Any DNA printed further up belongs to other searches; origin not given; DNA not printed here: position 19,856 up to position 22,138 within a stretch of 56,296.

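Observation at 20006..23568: Orphan two-gene operon: divergent GHKL/MORC-like ATPase fused to HTH modules, plus a 524-aa partner built from similar HTH-like modules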

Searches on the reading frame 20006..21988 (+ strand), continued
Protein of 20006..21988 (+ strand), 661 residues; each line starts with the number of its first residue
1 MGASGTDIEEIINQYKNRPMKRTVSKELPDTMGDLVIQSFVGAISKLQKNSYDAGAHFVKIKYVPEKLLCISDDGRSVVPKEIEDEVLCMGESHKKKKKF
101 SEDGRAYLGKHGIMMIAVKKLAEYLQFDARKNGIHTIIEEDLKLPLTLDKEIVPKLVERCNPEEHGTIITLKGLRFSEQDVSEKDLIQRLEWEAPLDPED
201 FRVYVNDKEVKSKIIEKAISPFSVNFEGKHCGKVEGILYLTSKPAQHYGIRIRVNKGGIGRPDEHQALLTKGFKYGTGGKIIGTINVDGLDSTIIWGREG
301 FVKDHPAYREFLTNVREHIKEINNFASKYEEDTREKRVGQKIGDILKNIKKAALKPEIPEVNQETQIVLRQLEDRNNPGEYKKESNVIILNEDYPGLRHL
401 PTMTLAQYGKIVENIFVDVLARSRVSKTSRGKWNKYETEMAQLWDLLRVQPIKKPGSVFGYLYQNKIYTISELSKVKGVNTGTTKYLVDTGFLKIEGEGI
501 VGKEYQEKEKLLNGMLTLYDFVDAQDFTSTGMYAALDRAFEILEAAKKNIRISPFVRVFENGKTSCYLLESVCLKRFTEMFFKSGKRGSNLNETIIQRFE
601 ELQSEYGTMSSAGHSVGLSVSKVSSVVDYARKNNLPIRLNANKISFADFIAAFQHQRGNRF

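Call 33: list_cluster_members(proteins=[P0004, P0005, P0006, P0007, P0008, P0009, P0010, P0011, P0012, P0013])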
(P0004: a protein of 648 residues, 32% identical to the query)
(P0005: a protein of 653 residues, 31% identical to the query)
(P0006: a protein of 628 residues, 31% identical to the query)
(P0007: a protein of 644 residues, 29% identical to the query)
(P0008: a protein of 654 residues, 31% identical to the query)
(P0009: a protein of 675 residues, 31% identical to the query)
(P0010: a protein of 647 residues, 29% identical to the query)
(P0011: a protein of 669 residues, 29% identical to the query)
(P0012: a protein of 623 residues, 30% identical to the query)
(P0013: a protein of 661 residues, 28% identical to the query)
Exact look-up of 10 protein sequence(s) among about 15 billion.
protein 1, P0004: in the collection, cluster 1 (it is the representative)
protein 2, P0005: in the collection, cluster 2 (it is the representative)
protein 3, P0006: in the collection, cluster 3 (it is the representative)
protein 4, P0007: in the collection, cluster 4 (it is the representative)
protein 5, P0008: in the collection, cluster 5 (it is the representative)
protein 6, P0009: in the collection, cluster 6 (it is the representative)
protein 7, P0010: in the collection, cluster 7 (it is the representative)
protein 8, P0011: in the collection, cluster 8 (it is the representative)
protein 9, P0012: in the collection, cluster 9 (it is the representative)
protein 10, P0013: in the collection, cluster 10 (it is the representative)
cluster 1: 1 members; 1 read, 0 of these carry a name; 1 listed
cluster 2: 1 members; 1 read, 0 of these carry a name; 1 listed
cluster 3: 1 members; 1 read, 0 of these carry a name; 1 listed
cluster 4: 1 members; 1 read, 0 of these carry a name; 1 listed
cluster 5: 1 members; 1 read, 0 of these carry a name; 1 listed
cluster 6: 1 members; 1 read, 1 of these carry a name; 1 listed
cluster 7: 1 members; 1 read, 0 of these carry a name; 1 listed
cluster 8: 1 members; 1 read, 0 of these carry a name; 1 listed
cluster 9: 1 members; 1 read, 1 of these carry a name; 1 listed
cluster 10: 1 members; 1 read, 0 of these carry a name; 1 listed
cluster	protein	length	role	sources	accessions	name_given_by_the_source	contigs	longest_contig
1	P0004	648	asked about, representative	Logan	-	-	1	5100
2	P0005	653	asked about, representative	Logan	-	-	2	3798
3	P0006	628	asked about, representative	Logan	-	-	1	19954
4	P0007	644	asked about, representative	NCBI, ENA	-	-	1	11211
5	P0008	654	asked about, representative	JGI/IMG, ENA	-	-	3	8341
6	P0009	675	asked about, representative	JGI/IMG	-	hypothetical protein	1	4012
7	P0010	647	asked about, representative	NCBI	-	-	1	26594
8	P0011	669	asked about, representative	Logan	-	-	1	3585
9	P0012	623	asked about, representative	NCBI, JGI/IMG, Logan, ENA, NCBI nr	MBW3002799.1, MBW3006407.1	ATP-binding protein [Candidatus Woesearchaeota archaeon]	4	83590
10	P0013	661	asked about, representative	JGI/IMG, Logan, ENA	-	-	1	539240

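Call 34: find_encoding_contigs(protein=P0013, flank=10000, max_places=3)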
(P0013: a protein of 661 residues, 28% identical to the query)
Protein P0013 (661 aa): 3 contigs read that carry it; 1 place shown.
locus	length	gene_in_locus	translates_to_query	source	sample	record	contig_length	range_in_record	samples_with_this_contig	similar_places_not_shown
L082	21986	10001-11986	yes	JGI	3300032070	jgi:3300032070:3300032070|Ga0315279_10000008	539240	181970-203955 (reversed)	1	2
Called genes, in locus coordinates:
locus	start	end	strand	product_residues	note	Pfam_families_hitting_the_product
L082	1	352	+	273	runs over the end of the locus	-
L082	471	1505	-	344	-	-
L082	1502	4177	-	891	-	PF13588:HSDR_N_2 (weak), PF02384:N6_Mtase, PF01170:UPF0020 (faint), PF20473:MmeI_Mtase, PF07669:Eco57I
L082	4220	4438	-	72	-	-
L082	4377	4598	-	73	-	-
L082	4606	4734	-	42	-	-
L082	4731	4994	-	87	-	-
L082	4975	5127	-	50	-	-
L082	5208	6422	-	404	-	PF00589:Phage_integrase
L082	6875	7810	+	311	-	PF00413:Peptidase_M10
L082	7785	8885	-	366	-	PF27854:Heavy_Cys_CGP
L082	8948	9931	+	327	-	PF14716:HHH_8, PF14520:HHH_5 (faint), PF00633:HHH (faint), PF10391:DNA_pol_lambd_f (faint), PF14792:DNA_pol_B_palm, PF14791:DNA_pol_B_thumb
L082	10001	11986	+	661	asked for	PF13589:HATPase_c_3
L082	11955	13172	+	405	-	PF04542:Sigma70_r2, PF04545:Sigma70_r4 (weak)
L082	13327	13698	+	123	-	-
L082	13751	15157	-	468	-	-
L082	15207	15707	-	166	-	-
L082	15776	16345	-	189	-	PF00571:CBS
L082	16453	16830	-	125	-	PF00571:CBS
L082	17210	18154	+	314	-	PF04014:MazE_antitoxin (weak), PF01895:PhoU (faint)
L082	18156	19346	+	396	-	-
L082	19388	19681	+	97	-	-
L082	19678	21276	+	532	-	PF00118:Cpn60_TCP1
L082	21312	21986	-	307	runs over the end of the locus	-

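Call 35: find_encoding_contigs(protein=P0012, flank=10000, max_places=3)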
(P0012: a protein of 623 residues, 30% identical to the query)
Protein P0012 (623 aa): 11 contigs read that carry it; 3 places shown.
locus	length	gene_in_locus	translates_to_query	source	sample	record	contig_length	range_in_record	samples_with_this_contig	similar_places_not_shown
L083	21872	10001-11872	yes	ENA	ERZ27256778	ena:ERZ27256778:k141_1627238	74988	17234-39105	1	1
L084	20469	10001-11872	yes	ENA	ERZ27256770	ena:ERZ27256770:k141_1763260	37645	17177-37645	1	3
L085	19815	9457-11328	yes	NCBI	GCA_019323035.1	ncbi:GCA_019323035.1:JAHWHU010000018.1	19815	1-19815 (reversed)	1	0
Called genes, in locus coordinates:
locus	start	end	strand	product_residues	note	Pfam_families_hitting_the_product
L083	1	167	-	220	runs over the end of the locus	-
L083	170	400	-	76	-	-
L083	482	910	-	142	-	-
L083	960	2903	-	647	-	PF02518:HATPase_c, PF00204:DNA_gyraseB, PF01751:Toprim, PF00986:DNA_gyraseB_C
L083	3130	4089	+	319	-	PF13581:HATPase_c_2, PF02518:HATPase_c (weak)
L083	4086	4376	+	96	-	PF14213:DUF4325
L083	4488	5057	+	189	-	-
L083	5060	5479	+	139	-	-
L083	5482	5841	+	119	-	-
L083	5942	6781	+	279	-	-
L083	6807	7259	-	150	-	-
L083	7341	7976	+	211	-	-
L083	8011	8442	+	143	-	-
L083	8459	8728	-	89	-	PF14947:HTH_45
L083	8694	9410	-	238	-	-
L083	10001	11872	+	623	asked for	PF02518:HATPase_c (faint), PF13589:HATPase_c_3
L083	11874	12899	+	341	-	PF04545:Sigma70_r4 (faint)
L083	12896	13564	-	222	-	PF04989:RMNT_CmcI (faint), PF01728:FtsJ (weak), PF13578:Methyltransf_24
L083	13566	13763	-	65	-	-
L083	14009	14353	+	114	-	-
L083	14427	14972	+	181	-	PF13181:TPR_8 (faint)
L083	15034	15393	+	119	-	PF00856:SET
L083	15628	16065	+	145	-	-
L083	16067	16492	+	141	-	PF03773:ArsP_1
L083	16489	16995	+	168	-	PF03773:ArsP_1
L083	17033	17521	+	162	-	PF02001:DUF134, PF08281:Sigma70_r4_2 (weak)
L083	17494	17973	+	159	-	PF02579:Nitro_FeMo-Co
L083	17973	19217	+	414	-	PF01545:Cation_efflux, PF16916:ZT_dimer, PF02579:Nitro_FeMo-Co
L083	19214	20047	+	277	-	PF01656:CbiA, PF10609:ParA (weak), PF13614:AAA_31 (faint), PF13237:Fer4_10 (faint), PF00037:Fer4 (weak), PF12838:Fer4_7 (weak), PF13187:Fer4_9 (weak), PF14697:Fer4_21, +1 more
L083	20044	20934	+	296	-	PF00142:Fer4_NifH (faint), PF01656:CbiA, PF02374:ArsA_ATPase (weak), PF10609:ParA, PF13614:AAA_31 (weak), PF12838:Fer4_7 (faint), PF12837:Fer4_6 (faint), PF14697:Fer4_21, +2 more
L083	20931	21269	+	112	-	PF04430:DUF498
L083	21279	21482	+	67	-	PF06467:zf-FCS (weak), PF08394:Arc_trans_TRASH, PF24273:TRASH_HVO_1752_C (weak)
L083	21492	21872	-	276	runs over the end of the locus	-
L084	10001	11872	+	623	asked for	PF02518:HATPase_c (faint), PF13589:HATPase_c_3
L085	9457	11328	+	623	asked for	PF02518:HATPase_c (faint), PF13589:HATPase_c_3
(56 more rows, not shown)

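Call 40: find_encoding_contigs(protein=P0004, flank=10000, max_places=2)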
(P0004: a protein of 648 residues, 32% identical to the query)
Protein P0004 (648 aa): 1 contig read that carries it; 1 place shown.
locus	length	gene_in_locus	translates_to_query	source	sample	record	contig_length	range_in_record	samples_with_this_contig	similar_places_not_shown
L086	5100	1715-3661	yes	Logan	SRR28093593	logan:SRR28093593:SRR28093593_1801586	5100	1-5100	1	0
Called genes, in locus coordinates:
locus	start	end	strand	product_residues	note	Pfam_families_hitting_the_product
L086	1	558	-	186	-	?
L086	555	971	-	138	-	PF13638:PIN_4 (weak)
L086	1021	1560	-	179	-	PF03367:Zn_ribbon_ZPR1 (weak), PF22794:jr-ZPR1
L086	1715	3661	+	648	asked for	PF13589:HATPase_c_3 (weak)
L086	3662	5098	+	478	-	?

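Call 41: find_encoding_contigs(protein=P0005, flank=10000, max_places=2)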
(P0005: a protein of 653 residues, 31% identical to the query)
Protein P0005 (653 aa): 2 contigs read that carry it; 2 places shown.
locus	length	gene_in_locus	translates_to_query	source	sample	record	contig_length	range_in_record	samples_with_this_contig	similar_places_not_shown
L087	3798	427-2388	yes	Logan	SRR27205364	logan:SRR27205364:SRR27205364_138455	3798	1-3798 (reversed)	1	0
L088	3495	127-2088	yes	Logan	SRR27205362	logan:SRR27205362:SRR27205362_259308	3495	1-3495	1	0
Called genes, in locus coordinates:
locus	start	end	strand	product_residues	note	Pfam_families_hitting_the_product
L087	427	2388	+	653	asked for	PF02518:HATPase_c (weak), PF13589:HATPase_c_3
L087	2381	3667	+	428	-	PF00140:Sigma70_r1_2 (weak), PF04542:Sigma70_r2, PF04545:Sigma70_r4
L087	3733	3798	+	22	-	?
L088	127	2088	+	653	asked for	PF02518:HATPase_c (weak), PF13589:HATPase_c_3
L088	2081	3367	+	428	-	PF00140:Sigma70_r1_2 (weak), PF04542:Sigma70_r2, PF04545:Sigma70_r4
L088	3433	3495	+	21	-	?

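Call 42: find_encoding_contigs(protein=P0006, flank=10000, max_places=2)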
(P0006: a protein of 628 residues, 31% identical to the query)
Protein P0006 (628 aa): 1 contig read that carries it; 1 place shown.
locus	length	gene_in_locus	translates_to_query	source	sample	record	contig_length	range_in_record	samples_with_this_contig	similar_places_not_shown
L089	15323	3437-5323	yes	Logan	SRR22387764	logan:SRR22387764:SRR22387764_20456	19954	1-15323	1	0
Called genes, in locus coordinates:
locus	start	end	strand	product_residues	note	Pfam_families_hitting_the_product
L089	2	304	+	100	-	?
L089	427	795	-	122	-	-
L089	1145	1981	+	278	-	-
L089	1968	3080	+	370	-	PF04055:Radical_SAM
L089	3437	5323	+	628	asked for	PF02518:HATPase_c (faint), PF13589:HATPase_c_3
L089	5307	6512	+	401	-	PF04542:Sigma70_r2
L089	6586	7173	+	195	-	PF01810:LysE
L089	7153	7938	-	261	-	PF18916:Lycopene_cyc (weak)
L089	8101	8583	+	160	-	PF00856:SET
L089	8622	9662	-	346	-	PF01551:Peptidase_M23, PF00583:Acetyltransf_1, PF13673:Acetyltransf_10 (weak), PF13508:Acetyltransf_7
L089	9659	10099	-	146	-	PF00583:Acetyltransf_1, PF13673:Acetyltransf_10, PF13508:Acetyltransf_7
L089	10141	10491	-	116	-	PF04266:ASCH (weak)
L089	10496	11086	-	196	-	PF01966:HD (weak)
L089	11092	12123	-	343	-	PF01047:MarR (faint), PF13404:HTH_AsnC-type, PF13412:HTH_24, PF13404:HTH_AsnC-type, PF13412:HTH_24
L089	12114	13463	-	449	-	PF02310:B12-binding, PF04055:Radical_SAM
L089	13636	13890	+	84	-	PF21983:NikA-like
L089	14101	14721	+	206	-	PF22600:MTPAP-like_central (weak), PF01909:NTP_transf_2, PF18765:Polbeta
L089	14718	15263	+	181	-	-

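Call 44: search_protein_families(library=pfam, proteins=[L086:3662-5098:+, L087:2381-3664:+, L089:5307-6509:+, L082:11955-13169:+, L083:11874-12896:+], max_evalue=0.1)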
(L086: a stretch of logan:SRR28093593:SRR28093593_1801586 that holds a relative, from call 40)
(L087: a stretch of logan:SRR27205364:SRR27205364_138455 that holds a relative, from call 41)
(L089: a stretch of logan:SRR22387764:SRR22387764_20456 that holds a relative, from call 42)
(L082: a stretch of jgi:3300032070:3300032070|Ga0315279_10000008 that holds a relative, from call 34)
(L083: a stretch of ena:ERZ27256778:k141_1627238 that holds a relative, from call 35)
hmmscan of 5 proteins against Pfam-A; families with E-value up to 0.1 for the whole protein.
L086:3662-5098:+ (478 aa): 0 families

L087:2381-3664:+ (428 aa): 4 families
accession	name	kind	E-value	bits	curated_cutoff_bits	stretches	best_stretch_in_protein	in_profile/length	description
PF04542.20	Sigma70_r2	-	6.1e-17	61.6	24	1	189-256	1-69/71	Sigma-70 region 2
PF04545.22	Sigma70_r4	-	5e-16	58.4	24.1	1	367-418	2-48/50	Sigma-70, region 4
PF00140.25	Sigma70_r1_2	-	6.4e-08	32.9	22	1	151-179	2-30/34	Sigma-70 factor, region 1.2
PF02271.21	UCR_14kD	-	0.06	13.8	27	0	191-232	7-48/100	Ubiquinol-cytochrome C reductase complex 14kD subunit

L089:5307-6509:+ (401 aa): 5 families
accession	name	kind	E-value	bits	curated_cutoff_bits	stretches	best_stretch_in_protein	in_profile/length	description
PF04542.20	Sigma70_r2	-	3.1e-12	46.5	24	1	166-226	12-69/71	Sigma-70 region 2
PF04545.22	Sigma70_r4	-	2.9e-05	23.9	24.1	1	329-367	2-40/50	Sigma-70, region 4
PF04539.22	Sigma70_r3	-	0.00028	21.4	25.3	0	349-368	22-41/78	Sigma-70 region 3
PF08281.18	Sigma70_r4_2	-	0.00051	20.1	25.7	1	329-364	8-43/54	Sigma-70, region 4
PF16509.11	KORA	-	0.0055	17.3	26.7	1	326-370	10-53/84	TrfB plasmid transcriptional repressor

L082:11955-13169:+ (405 aa): 8 families
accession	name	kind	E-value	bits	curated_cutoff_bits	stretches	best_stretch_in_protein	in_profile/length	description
PF04542.20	Sigma70_r2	-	2.2e-13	50.2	24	1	154-222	3-68/71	Sigma-70 region 2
PF04545.22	Sigma70_r4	-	6.9e-07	29.1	24.1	1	340-372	9-41/50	Sigma-70, region 4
PF13518.12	HTH_28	-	9.7e-05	22.8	25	1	342-375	4-36/52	Helix-turn-helix domain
PF01381.28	HTH_3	-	0.0022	18.4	23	1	350-372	8-30/55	Helix-turn-helix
PF13384.12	HTH_23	-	0.036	14.3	24.6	0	351-375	17-41/50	Homeodomain-like domain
PF12844.13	HTH_19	-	0.05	14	30.2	0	351-398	12-56/64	Helix-turn-helix domain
PF13412.12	HTH_24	-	0.062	13.3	21.9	0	350-373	16-39/48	Winged helix-turn-helix DNA-binding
PF09035.16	Tn916-Xis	-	0.083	13.5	22.9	0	344-375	8-39/69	Excisionase from transposon Tn916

L083:11874-12896:+ (341 aa): 2 families
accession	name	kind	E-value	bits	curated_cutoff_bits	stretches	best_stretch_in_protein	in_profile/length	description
PF04545.22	Sigma70_r4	-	2.4e-05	24.2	24.1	1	273-313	6-45/50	Sigma-70, region 4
PF04542.20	Sigma70_r2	-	0.00023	21.4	24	1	178-218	29-69/71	Sigma-70 region 2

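Call 46: find_encoding_contigs(protein=P0010, flank=10000, max_places=2)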
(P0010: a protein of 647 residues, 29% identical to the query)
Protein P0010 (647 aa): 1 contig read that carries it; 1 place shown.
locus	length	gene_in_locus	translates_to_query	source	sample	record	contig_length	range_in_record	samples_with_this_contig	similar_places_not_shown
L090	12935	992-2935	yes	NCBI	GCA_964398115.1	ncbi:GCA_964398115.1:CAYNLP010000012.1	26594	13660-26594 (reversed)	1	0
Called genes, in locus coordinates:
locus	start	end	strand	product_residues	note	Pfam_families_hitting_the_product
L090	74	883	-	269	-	-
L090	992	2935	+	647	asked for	PF02518:HATPase_c (faint), PF13589:HATPase_c_3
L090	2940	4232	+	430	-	PF00140:Sigma70_r1_2, PF04542:Sigma70_r2, PF04545:Sigma70_r4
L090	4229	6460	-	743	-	-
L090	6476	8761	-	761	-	PF00437:T2SSE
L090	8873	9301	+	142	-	-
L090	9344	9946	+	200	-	-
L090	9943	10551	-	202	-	-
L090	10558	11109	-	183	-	-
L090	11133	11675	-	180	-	-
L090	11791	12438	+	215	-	PF12706:Lactamase_B_2, PF13483:Lactamase_B_3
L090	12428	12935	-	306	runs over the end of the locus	-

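Call 47: find_encoding_contigs(protein=P0007, flank=10000, max_places=2)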
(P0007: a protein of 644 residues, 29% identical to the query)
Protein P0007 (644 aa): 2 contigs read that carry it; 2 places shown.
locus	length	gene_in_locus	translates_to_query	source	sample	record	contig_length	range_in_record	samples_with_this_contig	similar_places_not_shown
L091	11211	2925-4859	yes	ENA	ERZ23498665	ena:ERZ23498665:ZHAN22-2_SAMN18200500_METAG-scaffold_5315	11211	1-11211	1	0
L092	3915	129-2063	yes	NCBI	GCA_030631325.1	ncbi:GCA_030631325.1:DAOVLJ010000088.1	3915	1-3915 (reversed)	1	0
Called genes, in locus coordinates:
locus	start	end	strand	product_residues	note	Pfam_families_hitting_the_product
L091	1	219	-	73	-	?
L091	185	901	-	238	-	-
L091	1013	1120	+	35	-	-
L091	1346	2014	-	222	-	PF01728:FtsJ (faint), PF13578:Methyltransf_24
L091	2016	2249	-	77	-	-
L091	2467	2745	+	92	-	PF21473:OB_Ssb-like (weak), PF01336:tRNA_anti-codon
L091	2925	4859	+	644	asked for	PF13589:HATPase_c_3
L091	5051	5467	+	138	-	-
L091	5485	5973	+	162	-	PF02001:DUF134, PF08281:Sigma70_r4_2 (weak)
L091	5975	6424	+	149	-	PF02579:Nitro_FeMo-Co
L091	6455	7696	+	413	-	PF01545:Cation_efflux, PF16916:ZT_dimer, PF02579:Nitro_FeMo-Co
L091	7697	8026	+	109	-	PF02579:Nitro_FeMo-Co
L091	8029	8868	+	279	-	PF01656:CbiA, PF10609:ParA (weak), PF13614:AAA_31 (weak), PF00037:Fer4 (faint), PF13237:Fer4_10, PF14697:Fer4_21, PF12838:Fer4_7, PF13187:Fer4_9 (weak), +1 more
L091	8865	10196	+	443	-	PF00890:FAD_binding_2 (faint), PF01266:DAO (faint), PF03486:HI0933_like (faint), PF05834:Lycopene_cycl (faint), PF07992:Pyr_redox_2, PF13738:Pyr_redox_3, PF00070:Pyr_redox, PF02852:Pyr_redox_dim, +2 more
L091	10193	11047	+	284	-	PF00142:Fer4_NifH (faint), PF01656:CbiA, PF02374:ArsA_ATPase (faint), PF10609:ParA, PF13187:Fer4_9 (weak), PF14697:Fer4_21, PF12838:Fer4_7, PF00037:Fer4 (weak), +4 more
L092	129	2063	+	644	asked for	PF13589:HATPase_c_3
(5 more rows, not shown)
